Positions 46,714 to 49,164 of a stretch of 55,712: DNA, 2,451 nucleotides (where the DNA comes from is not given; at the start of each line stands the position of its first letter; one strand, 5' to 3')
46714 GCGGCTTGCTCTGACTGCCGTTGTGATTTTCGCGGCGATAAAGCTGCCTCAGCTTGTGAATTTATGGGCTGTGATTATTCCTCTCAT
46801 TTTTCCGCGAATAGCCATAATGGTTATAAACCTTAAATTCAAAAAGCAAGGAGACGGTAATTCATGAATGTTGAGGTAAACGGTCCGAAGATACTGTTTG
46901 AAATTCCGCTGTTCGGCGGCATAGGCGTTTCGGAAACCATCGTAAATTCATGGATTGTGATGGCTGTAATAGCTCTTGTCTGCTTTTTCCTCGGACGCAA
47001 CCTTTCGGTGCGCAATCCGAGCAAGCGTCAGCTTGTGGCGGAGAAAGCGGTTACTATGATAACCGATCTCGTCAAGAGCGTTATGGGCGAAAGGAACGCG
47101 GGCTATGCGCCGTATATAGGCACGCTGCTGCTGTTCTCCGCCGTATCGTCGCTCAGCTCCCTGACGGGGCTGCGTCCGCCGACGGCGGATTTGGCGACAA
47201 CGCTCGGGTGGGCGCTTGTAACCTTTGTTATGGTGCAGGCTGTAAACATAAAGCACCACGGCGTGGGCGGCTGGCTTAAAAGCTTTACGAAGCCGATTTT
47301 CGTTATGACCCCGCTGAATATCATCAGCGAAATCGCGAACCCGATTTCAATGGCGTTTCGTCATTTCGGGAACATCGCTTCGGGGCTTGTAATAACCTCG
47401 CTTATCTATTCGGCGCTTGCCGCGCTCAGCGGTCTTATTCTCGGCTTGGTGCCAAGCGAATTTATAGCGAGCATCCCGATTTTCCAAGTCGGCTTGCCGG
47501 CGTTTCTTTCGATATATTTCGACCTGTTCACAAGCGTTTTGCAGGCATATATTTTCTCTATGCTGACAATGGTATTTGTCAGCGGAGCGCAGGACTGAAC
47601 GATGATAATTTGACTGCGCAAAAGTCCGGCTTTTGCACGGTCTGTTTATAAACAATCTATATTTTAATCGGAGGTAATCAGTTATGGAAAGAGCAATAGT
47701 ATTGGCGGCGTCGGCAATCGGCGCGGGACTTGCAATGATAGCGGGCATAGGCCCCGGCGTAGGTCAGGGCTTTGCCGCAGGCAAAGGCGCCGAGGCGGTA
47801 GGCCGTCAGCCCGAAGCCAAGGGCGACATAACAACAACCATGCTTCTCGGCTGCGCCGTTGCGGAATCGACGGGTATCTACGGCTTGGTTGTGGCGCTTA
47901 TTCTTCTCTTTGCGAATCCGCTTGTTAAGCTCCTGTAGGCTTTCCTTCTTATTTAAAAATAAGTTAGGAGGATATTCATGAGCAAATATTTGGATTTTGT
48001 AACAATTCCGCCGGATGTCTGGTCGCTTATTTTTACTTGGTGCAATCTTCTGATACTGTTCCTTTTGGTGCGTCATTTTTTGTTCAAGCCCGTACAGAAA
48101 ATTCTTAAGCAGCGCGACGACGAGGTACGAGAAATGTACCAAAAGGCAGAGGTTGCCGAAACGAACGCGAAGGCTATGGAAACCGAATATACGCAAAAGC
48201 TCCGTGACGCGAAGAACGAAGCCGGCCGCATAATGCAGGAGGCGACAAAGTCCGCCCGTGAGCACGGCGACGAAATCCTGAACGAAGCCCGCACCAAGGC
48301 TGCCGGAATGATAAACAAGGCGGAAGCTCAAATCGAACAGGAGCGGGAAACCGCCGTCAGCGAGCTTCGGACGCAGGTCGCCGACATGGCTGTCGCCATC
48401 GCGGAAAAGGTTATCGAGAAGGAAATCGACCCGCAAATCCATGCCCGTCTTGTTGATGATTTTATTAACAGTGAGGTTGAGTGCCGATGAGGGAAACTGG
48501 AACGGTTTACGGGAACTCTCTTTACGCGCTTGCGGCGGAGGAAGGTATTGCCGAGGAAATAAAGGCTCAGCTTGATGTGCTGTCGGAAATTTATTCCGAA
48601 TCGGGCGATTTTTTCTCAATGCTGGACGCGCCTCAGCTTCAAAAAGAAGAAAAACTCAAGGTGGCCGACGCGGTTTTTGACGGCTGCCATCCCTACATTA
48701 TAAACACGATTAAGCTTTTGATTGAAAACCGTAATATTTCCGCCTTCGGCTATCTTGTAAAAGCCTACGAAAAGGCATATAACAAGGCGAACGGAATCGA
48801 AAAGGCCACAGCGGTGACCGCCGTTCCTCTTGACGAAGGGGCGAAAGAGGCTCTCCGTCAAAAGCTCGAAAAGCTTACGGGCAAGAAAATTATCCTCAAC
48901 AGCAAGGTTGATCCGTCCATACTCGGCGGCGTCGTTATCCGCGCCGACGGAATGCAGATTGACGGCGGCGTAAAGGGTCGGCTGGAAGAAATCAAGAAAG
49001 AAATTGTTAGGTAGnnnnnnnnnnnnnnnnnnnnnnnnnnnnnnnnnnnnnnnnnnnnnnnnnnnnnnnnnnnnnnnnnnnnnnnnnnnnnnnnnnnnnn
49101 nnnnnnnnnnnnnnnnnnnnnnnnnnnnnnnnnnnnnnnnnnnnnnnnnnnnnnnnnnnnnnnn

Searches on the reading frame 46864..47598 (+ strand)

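Call 80: search_protein_families(library=pfam, proteins=[window:46864-47598:+], max_evalue=0.001)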
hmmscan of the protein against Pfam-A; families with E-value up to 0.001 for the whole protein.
window:46864-47598:+ (244 aa): 1 family
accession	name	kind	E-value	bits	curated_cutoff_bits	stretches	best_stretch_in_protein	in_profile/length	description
PF00119.25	ATP-synt_A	-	5.5e-47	160.9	33.9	1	27-240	2-217/217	ATP synthase A chain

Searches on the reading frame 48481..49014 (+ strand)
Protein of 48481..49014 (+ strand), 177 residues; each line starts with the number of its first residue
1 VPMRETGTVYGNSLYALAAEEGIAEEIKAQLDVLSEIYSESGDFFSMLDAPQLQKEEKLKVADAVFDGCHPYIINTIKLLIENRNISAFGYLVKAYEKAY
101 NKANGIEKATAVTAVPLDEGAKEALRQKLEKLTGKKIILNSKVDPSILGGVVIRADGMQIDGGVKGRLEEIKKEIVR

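Call 80: search_protein_families(library=pfam, proteins=[window:48481-49014:+], max_evalue=0.001)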
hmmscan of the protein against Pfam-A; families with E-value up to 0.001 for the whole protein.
window:48481-49014:+ (177 aa): 1 family
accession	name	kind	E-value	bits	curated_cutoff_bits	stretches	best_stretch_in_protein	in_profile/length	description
PF00213.23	OSCP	-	4.5e-42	144.5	22.3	1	10-174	5-171/172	ATP synthase delta (OSCP) subunit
